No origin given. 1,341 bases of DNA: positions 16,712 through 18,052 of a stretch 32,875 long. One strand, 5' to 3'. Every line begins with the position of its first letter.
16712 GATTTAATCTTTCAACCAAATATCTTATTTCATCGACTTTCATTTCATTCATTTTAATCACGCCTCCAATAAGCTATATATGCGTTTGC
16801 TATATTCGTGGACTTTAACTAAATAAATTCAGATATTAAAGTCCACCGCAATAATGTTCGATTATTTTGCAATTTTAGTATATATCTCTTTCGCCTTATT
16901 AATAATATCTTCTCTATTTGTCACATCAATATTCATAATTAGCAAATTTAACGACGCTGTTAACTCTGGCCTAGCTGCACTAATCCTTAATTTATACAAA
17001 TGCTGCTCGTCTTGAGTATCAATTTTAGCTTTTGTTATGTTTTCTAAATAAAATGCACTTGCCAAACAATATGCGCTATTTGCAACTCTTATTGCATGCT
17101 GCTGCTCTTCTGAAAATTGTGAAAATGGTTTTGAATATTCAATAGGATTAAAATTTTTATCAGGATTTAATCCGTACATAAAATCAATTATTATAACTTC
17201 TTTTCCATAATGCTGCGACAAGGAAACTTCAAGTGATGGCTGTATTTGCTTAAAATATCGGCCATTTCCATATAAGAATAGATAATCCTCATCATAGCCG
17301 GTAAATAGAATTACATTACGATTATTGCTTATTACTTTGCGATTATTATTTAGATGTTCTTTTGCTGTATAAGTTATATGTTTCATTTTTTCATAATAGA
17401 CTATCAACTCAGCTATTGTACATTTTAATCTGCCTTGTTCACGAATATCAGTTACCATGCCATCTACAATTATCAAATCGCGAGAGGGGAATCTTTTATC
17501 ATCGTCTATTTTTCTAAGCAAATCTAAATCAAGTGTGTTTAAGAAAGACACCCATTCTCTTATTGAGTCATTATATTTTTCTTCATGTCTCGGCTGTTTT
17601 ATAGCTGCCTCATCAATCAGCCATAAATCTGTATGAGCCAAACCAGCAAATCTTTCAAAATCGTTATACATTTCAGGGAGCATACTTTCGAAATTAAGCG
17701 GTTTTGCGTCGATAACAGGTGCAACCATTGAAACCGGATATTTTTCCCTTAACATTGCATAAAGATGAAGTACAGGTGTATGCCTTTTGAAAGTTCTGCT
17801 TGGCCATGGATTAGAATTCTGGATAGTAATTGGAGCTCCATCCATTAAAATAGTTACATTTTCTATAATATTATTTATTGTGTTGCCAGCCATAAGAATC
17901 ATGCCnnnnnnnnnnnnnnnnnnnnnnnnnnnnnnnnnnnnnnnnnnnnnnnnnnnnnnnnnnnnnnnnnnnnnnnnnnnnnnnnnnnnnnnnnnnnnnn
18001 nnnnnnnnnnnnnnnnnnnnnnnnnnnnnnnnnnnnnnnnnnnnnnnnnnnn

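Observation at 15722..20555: Candidate novel accessory module: DapF-fold epimerase operon with two orphans, bracketed by paralogous unknown genes and an inverted repeat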

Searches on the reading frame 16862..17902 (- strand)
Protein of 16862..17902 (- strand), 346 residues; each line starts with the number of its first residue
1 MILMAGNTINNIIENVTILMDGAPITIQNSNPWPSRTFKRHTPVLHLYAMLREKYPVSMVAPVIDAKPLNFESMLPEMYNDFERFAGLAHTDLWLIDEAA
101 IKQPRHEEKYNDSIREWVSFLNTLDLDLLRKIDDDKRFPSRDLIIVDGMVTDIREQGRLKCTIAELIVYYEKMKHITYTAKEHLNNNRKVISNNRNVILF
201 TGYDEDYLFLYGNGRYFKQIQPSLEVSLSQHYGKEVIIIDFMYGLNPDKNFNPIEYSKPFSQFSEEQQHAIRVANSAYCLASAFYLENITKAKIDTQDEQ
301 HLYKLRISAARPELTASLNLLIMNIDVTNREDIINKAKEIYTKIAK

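Call 3: search_protein_families(library=pfam, proteins=[window:16862-17902:-], max_evalue=1)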
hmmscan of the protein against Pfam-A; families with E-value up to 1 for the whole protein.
window:16862-17902:- (346 aa): 0 families

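Call 11: find_encoding_contigs(protein=window:16862-17902:-, flank=10000, max_places=6)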
Protein window:16862-17902:- (346 aa): no gene with exactly this product is on record in the collection.

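Call 12: search_protein_families(library=ncbifam, proteins=[window:16862-17902:-], max_evalue=1)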
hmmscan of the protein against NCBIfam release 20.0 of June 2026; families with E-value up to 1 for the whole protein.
window:16862-17902:- (346 aa): 1 family
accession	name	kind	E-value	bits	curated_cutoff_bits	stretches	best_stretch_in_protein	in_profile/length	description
NF006175.0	PRK08311.2-3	subfamily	0.019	14.5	244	1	102-172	157-225/244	RNA polymerase sigma factor SigI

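Call 16: search_protein_families(library=phrogs, proteins=[window:16862-17902:-], max_evalue=0.1)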
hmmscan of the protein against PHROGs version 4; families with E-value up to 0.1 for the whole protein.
window:16862-17902:- (346 aa): 0 families

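Call 17: search_protein_families(library=padloc, proteins=[window:16862-17902:-], max_evalue=0.1)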
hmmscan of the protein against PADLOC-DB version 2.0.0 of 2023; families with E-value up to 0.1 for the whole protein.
window:16862-17902:- (346 aa): 0 families

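Call 30: find_homologous_proteins(query=A1, max_evalue=0.01)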
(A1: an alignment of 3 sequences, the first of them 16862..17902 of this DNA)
Query A1 (3 sequences) (346 aa, profile of the alignment): 8 proteins with E <= 0.01 among 5075 candidates.
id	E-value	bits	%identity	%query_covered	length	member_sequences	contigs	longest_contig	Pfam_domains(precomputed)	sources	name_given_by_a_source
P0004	4.2e-220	748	100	99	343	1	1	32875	-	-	-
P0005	1.6e-218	743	85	96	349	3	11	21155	-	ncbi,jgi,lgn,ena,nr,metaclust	ncbi:hypothetical protein J4434_02305 [Candidatus Woesearchaeota archaeon]|nr:hypothetical protein [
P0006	2.8e-200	683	68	99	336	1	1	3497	-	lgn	-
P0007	2.7e-184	630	67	98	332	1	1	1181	-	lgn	-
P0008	1.2e-102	362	54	85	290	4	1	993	-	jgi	jgi:hypothetical protein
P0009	2.5e-41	160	35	96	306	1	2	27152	-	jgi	-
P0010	1.2e-38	151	34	79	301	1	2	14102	-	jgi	-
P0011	2.9e-31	127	34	82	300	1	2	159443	-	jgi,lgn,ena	jgi:hypothetical protein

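Call 31: find_encoding_contigs(protein=P0011, flank=10000, max_places=2)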
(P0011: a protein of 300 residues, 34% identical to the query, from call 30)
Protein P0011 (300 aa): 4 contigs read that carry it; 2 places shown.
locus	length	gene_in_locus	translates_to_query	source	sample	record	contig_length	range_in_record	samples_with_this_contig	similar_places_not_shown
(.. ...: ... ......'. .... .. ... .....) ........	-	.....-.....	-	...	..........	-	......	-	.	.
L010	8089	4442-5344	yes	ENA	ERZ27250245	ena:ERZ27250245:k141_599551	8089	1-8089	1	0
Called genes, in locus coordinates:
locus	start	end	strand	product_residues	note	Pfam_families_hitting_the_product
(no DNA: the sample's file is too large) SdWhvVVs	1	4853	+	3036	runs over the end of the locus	-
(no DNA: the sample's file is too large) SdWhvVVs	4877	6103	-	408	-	PF00149:Metallophos, PF12850:Metallophos_2 (weak)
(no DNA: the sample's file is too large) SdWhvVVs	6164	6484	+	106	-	PF00313:CSD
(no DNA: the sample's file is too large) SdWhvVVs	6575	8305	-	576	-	PF13230:GATase_4 (faint), PF13522:GATase_6, PF13537:GATase_7, PF01380:SIS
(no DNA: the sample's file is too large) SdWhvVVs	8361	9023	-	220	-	PF24367:DUF7523 (weak)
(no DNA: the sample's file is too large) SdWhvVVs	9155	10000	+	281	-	PF01678:DAP_epimerase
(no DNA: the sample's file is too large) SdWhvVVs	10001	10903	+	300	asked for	-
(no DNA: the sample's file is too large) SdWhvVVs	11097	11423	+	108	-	PF01248:Ribosomal_L7Ae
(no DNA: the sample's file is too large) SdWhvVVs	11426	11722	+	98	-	PF01200:Ribosomal_S28e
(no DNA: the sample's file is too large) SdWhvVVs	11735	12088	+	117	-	-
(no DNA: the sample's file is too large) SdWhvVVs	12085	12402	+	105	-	PF03091:CutA1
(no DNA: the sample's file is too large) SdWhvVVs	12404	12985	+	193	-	PF00334:NDK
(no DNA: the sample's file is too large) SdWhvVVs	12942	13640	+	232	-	PF00406:ADK, PF13207:AAA_17, PF05191:ADK_lid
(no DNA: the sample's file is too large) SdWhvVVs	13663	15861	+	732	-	PF00009:GTP_EFTU, PF22042:EF-G_D2, PF03144:GTP_EFTU_D2, PF14492:EFG_III, PF03764:EFG_IV, PF00679:EFG_C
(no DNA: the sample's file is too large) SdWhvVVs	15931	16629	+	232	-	-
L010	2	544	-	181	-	?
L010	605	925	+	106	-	PF00313:CSD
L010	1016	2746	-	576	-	PF13230:GATase_4 (faint), PF13522:GATase_6, PF13537:GATase_7, PF01380:SIS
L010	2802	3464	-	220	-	PF24367:DUF7523 (weak)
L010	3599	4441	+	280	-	PF01678:DAP_epimerase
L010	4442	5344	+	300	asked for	-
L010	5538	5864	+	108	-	PF01248:Ribosomal_L7Ae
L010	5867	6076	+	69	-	PF01200:Ribosomal_S28e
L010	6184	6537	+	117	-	-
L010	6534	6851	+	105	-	PF03091:CutA1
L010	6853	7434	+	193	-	PF00334:NDK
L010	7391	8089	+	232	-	PF00406:ADK, PF13207:AAA_17, PF05191:ADK_lid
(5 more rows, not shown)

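Call 32: find_encoding_contigs(protein=P0009, flank=10000, max_places=2)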
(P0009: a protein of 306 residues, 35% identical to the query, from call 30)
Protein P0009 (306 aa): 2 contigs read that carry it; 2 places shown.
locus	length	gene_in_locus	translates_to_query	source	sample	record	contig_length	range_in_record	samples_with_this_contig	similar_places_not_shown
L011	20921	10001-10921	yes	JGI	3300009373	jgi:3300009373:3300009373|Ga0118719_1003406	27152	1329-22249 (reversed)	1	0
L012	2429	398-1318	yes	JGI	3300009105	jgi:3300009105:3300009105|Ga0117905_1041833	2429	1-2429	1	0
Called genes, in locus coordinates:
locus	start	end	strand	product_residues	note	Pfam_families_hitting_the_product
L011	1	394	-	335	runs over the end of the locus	-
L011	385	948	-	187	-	-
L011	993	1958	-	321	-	-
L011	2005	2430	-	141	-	-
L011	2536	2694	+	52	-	-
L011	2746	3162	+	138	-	PF02308:MgtC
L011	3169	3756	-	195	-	-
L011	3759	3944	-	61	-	PF06093:Spt4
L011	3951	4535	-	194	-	PF03876:SHS2_Rpb7-N, PF00575:S1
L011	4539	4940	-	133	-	PF18477:PIN_9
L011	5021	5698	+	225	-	PF00696:AA_kinase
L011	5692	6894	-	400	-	PF00999:Na_H_Exchanger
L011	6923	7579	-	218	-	PF00730:HhH-GPD, PF00633:HHH (weak)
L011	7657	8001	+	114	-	PF03819:MazG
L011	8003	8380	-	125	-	PF01201:Ribosomal_S8e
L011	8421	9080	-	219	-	-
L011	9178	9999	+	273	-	PF01678:DAP_epimerase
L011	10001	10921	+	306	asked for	-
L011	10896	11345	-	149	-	PF01037:AsnC_trans_reg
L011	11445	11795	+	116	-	-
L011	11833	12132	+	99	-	-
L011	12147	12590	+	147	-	-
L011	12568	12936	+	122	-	-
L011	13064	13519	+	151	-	PF08069:Ribosomal_S13_N, PF00312:Ribosomal_S15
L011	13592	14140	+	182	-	-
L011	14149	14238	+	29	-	-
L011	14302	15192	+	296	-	PF00557:Peptidase_M24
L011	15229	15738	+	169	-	PF04307:YdjM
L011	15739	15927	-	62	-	-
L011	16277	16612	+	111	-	-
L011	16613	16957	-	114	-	PF03129:HGTP_anticodon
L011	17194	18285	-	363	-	PF07973:tRNA_SAD, PF00587:tRNA-synt_2b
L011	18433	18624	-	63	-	-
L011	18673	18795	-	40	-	-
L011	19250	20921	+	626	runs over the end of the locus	PF13229:Beta_helix (weak)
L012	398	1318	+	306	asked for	-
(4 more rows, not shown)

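Call 33: find_encoding_contigs(protein=P0010, flank=10000, max_places=2)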
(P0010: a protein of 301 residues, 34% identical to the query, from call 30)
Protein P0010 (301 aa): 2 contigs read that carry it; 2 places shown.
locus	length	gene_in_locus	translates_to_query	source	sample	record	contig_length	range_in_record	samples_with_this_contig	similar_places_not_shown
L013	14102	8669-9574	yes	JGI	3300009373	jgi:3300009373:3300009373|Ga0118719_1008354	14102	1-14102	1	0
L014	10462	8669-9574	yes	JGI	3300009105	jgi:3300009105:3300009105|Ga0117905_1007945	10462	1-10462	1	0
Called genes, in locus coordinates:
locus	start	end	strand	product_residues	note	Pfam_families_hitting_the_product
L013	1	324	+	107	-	?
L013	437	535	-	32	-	-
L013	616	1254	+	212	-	PF14582:Metallophos_3 (faint), PF00149:Metallophos, PF12850:Metallophos_2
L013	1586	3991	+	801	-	PF01751:Toprim, PF01131:Topoisom_bac, PF01396:Zn_ribbon_Top1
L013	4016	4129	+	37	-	-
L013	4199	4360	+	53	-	-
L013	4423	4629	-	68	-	-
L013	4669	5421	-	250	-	PF00154:RecA_N, PF08423:Rad51, PF03796:DnaB_C (faint), PF06745:ATPase, PF13479:AAA_24 (weak)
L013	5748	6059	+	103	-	-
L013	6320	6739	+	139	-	-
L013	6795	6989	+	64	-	PF01361:Tautomerase, PF14552:Tautomerase_2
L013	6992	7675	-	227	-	-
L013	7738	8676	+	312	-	PF01678:DAP_epimerase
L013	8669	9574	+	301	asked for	-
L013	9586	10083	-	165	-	PF24034:DUF7343, PF01047:MarR (weak)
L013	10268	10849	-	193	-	-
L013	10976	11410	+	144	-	-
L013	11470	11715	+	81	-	-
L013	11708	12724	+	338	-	PF13098:Thioredoxin_2 (weak), PF13462:Thioredoxin_4, PF01323:DSBA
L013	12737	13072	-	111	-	-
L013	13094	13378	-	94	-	-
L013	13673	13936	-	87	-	PF13656:RNA_pol_L_2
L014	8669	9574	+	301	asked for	-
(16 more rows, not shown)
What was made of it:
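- dapF-orfB-ACT is conserved in distant lineages among ribosomal and other informational genes (calls 31-33).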

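Call 37: search_solved_structures(query=A3, max_evalue=10)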
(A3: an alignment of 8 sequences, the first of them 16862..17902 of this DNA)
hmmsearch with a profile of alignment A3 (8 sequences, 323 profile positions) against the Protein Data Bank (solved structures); distinct sequences matched with E-value up to 10: 3.
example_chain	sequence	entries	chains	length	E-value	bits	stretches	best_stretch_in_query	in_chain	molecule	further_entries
5e01_A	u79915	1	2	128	0.066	15.7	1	98-168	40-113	Uncharacterized HTH-type transcriptional regulator HI_0186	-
5d90_B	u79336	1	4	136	0.073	15.5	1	98-168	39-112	MerR family regulator protein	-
5d8c_A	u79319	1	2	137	0.073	15.5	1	98-168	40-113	MerR family regulator protein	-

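Call 44: predict_structure(alignment_id=A3)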
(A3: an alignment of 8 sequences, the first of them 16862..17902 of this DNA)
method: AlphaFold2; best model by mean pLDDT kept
length: 346 residues; sequences in the alignment: 8
mean_pLDDT: 85.2   pTM: 0.87
mean pLDDT of the five models: 85.2, 84.6, 83.3, 82.5, 80.7
residues with pLDDT >= 90: 191; 70-90: 114; 50-70: 17; < 50: 24
segments of 3 or more residues with pLDDT < 50: 1-12, 179-190
pLDDT, mean of each block of 10 residues (from residue 1): 34 71 83 82 95 86 83 89 91 88 80 90 95 82 92 86 94 71 41 79 89 83 96 92 83 87 96 98 89 88 94 97 92 95 94
secondary structure, 60 per line:
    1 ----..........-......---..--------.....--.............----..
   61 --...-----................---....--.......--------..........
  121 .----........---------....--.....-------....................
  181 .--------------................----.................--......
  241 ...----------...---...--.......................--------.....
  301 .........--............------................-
elements in order: H5-14 E16-21 H35-39 H42-54 E63-65 H71-86 H98-102 H111-121 H126-133 E143-146 E149-153 H161-181 E196-204 H205-211 H216-232 E235-243 H265-287 H296-309 H312-323 H330-345
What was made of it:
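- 16862..17902 (-): orfB: a 346-aa member of a very small family without Pfam coverage. Its predicted fold resembles class I aminoacyl-tRNA synthetases. It always lies directly downstream of dapF. AF2 model pLDDT 85.2, pTM 0.87 (call 44).
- On Class I aminoacyl-tRNA synthetase superfamily (HUP Rossmann fold): The model is confident (pLDDT 85, call 44).
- AF2 model pLDDT 85, pTM 0.87 (call 44).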

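Call 46: fold_search(model_id=the predicted structure, library=pdb)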
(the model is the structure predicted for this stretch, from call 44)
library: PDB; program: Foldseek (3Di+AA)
matches with E <= 10: 1292; with E <= 0.001: 10
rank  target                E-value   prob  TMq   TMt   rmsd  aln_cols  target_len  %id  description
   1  2jan_B                8.7e-05  1.00  0.34  0.31  11.6       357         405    8  TYROSYL-TRNA SYNTHETASE FROM MYCOBACTERIUM TUBERCULOSIS IN UNLIGANDED STATE (released 2008-02-05)
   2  3sp1_A                1.2e-04  1.00  0.36  0.31  11.9       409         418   10  Crystal structure of cysteinyl-tRNA synthetase (cysS) from Borrelia burgdorferi (released 2011-08-17)
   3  9ys2_B                1.3e-04  0.99  0.36  0.31  16.2       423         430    9  Crystal structure of Cysteinyl-tRNA synthetase (CysRS) from Plasmodium falciparum in complex with cysteinyl-AMP (released 2025-10-29)
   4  1li7_B                1.4e-04  1.00  0.37  0.35  13.0       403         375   11  Crystal Structure of Cysteinyl-tRNA Synthetase with Cysteine Substrate Bound (released 2002-04-26)
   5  8hfn                  2.1e-04  0.99  0.34  0.30  11.2       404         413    8  Crystal Structure of Mycobacterium smegmatis MshC in Complex with Compound 7b (released 2022-12-07)
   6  9ys2_A                3.0e-04  0.99  0.36  0.30  17.6       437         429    9  Crystal structure of Cysteinyl-tRNA synthetase (CysRS) from Plasmodium falciparum in complex with cysteinyl-AMP (released 2025-10-29)
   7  8qhp_A                3.0e-04  0.99  0.34  0.30  17.5       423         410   11  Cysteine tRNA ligase homodimer (released 2023-11-29)
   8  9yrx_A                4.4e-04  0.99  0.38  0.32  17.3       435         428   10  Crystal structure of Cysteinyl-tRNA synthetase (CysRS) from Plasmodium falciparum in complex with Cysteine (released 2025-11-05)
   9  3sp1_B                5.9e-04  0.98  0.36  0.30  16.4       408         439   11  Crystal structure of cysteinyl-tRNA synthetase (cysS) from Borrelia burgdorferi (released 2011-08-17)
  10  1li5_A                5.9e-04  0.98  0.35  0.32  12.8       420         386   10  Crystal Structure of Cysteinyl-tRNA Synthetase (released 2002-04-26)
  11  9yrz_B                1.2e-03  0.97  0.36  0.31  17.4       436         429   10  Crystal structure of Cysteinyl-tRNA synthetase (CysRS) from Plasmodium falciparum in complex with AMP (released 2025-11-12)
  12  6hb5_B                1.3e-03  0.96  0.32  0.28  12.6       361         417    9  Crystal structure of E. coli tyrRS in complex with 5'-O-(N-L-tyrosyl)sulfamoyl-cytidine (released 2019-04-17)
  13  1x8x                  1.5e-03  0.93  0.32  0.33  12.0       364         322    8  Tyrosyl t-RNA Synthetase from E.coli Complexed with Tyrosine (released 2005-01-25)
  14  6hb6_A                1.6e-03  0.94  0.32  0.28  12.7       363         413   10  Crystal structure of E. coli tyrRS in complex with 5'-O-(N-L-tyrosyl)sulfamoyl-uridine (released 2019-04-17)
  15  1li5_B                1.7e-03  0.97  0.38  0.36  13.6       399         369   10  Crystal Structure of Cysteinyl-tRNA Synthetase (released 2002-04-26)
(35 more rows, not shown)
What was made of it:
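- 16862..17902 (-): Foldseek PDB: TyrRS, CysRS, MshC, MetRS, GluRS, ArgRS, E about 1e-4, TM 0.31-0.40 (call 46).
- Closest known: Class I aminoacyl-tRNA synthetase paralogs repurposed as amino-acid ligases: MshC. Same: MshC (8hfn) is among the top fold matches (call 46).
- A helical C-terminal domain like those of synthetases is retained (calls 44, 46).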

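Call 49: find_related_loci(query=A3, collection=genome_contigs, flank=6000)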
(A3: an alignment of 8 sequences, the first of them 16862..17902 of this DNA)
Query A3 (346 aa) in genome_contigs; peptide patterns used: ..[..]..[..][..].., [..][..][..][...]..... (x = any residue, [..] = any of these).
321 stretches matched a pattern; 1 encode a relative of the query (tblastn E <= 1e-3); 1 distinct loci.
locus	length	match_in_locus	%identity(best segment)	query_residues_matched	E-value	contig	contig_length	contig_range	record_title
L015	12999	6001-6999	85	9-341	0e+0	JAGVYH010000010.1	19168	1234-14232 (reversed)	Candidatus Woesearchaeota archaeon isolate RIFCSPHIGHO2_02_FULL_33_21 rifcsphigho2_02_scaffold_4737, whole genome shotgu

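Call 50: find_homologous_proteins(query=A3, max_evalue=0.01)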
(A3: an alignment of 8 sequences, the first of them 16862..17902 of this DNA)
Query A3 (8 sequences) (346 aa, profile of the alignment): 9 proteins with E <= 0.01 among 7367 candidates.
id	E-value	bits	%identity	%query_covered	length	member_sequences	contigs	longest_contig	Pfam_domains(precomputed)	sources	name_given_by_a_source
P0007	3.4e-161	554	67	98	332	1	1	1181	-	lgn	-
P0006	7.2e-161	553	68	99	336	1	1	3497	-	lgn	-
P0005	3.0e-157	541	85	96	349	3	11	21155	-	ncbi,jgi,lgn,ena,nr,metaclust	ncbi:hypothetical protein J4434_02305 [Candidatus Woesearchaeota archaeon]|nr:hypothetical protein [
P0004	4.2e-157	541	100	99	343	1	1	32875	-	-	-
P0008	1.6e-125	437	54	85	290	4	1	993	-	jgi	jgi:hypothetical protein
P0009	3.5e-125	436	35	96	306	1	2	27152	-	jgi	-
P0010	4.8e-123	429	34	79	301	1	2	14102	-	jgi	-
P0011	3.4e-116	406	34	82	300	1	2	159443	-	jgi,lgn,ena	jgi:hypothetical protein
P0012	6.1e-87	310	35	77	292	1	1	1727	-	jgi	-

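Call 60: search_protein_representatives(alignment_id=A3)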
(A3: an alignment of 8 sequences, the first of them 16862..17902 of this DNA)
Query: 8 sequences, 323 profile positions. Proteins with E-value up to 0.001 (for the whole library): 9; up to 1e-10: 7; up to 1e-30: 7. The best 9 are listed.
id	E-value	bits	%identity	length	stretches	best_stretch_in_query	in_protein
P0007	1.1e-161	553.9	-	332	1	4-322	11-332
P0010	1.5e-123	428.6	-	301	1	1-322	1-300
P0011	1.1e-116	406.1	-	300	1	5-322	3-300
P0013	2.7e-84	299.6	-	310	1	5-321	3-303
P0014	6.9e-70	252.2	-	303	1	9-318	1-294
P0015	9.4e-48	179.5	-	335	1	5-318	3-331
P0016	2.5e-34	135.4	-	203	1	5-155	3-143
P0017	6.8e-04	35.4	-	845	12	27-54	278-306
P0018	9.2e-04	35.0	-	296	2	192-244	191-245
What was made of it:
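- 16862..17902 (-): Family size from calls 30, 50 and 60.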

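Call 61: search_protein_families(library=pfam, proteins=[P0013, P0014, P0015, P0016, P0017, P0018], max_evalue=0.1)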
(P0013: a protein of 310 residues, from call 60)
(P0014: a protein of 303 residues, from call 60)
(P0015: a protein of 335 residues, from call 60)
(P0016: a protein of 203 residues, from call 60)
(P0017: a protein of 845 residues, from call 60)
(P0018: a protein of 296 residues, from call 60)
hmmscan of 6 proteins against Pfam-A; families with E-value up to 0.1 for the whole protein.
P0013 (310 aa): 0 families

P0014 (303 aa): 0 families

P0015 (335 aa): 0 families

P0016 (203 aa): 1 family
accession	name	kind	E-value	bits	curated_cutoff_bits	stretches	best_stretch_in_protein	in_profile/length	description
PF18161.7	ISP1_C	-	0.026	14.8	25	1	132-174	16-59/107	ISP1 C-terminal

P0017 (845 aa): 3 families
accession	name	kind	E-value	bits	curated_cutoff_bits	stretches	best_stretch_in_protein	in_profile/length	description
PF24244.1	Iec3-like_M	-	6.1e-14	53.3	29.3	0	314-346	66-98/103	INO80 complex subunit 3-like, middle region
PF11319.13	VasI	-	7.9e-07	29.3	26.5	0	93-128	66-101/184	Type VI secretion system VasI, EvfG, VC_A0118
PF06920.19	DHR-2_Lobe_A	-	0.02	15.7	26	0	171-199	57-85/154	DHR-2, Lobe A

P0018 (296 aa): 2 families
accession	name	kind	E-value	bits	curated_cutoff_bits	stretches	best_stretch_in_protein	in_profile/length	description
PF03185.20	CaKB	-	0.0053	16.9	25.1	0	200-259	86-147/195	Calcium-activated potassium channel, beta subunit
PF07803.16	GSG-1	-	0.0067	16.7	27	0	192-227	9-44/109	GSG1-like protein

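Call 62: find_related_loci(query=P0015, collection=metagenome_contigs, flank=6000)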
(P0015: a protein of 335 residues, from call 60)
Query P0015 (335 aa) in metagenome_contigs; peptide patterns used: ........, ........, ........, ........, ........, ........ (x = any residue, [..] = any of these).
238 stretches matched a pattern, but none encodes a relative of the query by tblastn (E <= 1e-3).

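Call 65: find_related_loci(query=A3, collection=metagenome_contigs, flank=5000)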
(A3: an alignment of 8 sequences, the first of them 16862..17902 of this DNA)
Query A3 (346 aa) in metagenome_contigs; peptide patterns used: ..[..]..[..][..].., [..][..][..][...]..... (x = any residue, [..] = any of these).
391 stretches matched a pattern; 3 encode a relative of the query (tblastn E <= 1e-3); 3 distinct loci.
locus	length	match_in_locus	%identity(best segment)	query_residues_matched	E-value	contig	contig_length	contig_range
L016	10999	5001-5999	85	9-341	0e+0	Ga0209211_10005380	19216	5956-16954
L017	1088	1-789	53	74-344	9e-96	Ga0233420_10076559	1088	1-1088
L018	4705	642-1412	34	15-298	5e-38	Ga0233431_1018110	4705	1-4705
